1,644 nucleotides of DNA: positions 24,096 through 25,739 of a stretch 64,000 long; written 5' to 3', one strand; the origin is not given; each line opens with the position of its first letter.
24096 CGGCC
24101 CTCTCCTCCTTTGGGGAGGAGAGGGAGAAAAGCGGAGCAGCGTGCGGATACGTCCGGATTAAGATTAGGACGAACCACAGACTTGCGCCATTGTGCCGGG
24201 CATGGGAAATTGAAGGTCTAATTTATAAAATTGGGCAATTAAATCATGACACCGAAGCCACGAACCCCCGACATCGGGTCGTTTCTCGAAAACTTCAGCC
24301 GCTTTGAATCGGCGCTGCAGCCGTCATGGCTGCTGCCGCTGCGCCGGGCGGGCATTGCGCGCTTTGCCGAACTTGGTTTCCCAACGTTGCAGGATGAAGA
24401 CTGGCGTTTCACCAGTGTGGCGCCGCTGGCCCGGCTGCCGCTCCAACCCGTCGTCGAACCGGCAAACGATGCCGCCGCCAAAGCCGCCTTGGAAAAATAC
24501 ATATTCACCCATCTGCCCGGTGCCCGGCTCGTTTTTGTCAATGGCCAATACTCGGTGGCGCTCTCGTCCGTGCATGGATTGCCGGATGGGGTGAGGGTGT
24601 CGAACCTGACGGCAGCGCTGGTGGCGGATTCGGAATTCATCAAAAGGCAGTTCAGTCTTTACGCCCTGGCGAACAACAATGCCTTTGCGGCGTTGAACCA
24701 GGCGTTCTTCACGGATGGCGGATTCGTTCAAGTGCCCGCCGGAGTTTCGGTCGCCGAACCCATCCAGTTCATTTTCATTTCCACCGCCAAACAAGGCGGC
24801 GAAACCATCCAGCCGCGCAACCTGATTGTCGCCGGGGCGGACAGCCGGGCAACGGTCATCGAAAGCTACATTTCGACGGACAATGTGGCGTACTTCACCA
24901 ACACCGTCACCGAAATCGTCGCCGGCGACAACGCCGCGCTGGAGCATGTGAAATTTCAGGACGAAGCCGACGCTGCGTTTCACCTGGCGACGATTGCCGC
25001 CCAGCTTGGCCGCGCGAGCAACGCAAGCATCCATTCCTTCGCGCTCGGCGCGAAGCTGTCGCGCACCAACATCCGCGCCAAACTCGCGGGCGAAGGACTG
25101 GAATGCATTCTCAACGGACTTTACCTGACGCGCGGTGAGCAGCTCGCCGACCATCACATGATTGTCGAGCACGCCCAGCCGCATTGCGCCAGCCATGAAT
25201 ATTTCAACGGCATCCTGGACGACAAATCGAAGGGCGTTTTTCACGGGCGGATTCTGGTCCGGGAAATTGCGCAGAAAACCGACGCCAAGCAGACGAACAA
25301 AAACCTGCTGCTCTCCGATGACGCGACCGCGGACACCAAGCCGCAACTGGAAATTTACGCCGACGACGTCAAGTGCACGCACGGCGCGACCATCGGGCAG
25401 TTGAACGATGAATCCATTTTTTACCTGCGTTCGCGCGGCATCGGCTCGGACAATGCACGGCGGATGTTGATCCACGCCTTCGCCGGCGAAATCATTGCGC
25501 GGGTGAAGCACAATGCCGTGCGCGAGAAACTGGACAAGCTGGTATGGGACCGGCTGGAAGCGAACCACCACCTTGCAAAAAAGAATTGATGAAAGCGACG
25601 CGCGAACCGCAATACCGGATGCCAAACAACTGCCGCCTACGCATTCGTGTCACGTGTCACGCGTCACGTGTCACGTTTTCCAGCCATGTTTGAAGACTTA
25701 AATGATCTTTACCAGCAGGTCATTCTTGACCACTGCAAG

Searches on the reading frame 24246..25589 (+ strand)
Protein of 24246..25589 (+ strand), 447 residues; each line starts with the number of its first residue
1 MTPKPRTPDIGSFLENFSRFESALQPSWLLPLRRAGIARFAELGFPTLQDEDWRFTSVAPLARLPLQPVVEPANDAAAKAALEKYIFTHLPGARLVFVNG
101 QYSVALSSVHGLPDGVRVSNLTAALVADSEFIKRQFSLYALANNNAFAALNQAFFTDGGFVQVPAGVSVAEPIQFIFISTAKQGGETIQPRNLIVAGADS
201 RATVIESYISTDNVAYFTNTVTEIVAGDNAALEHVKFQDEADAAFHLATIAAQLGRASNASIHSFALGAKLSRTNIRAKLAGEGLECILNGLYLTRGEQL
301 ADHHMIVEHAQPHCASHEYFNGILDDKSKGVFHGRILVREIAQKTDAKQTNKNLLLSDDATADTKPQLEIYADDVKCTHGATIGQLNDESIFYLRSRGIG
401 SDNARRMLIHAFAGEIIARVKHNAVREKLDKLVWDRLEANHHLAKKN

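Call 7: search_protein_families(library=pfam, proteins=[window:24246-25589:+])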
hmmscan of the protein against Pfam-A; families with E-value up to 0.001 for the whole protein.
window:24246-25589:+ (447 aa): 2 families
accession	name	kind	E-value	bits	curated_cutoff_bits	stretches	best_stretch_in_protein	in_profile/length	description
PF01458.23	SUFBD_core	-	2.8e-86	289.2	27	1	183-412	7-232/232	SUF system FeS cluster assembly, SufBD core domain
PF19295.5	SufBD_N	-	2.6e-17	63.5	23.5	1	30-174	27-171/172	SufBD protein N-terminal region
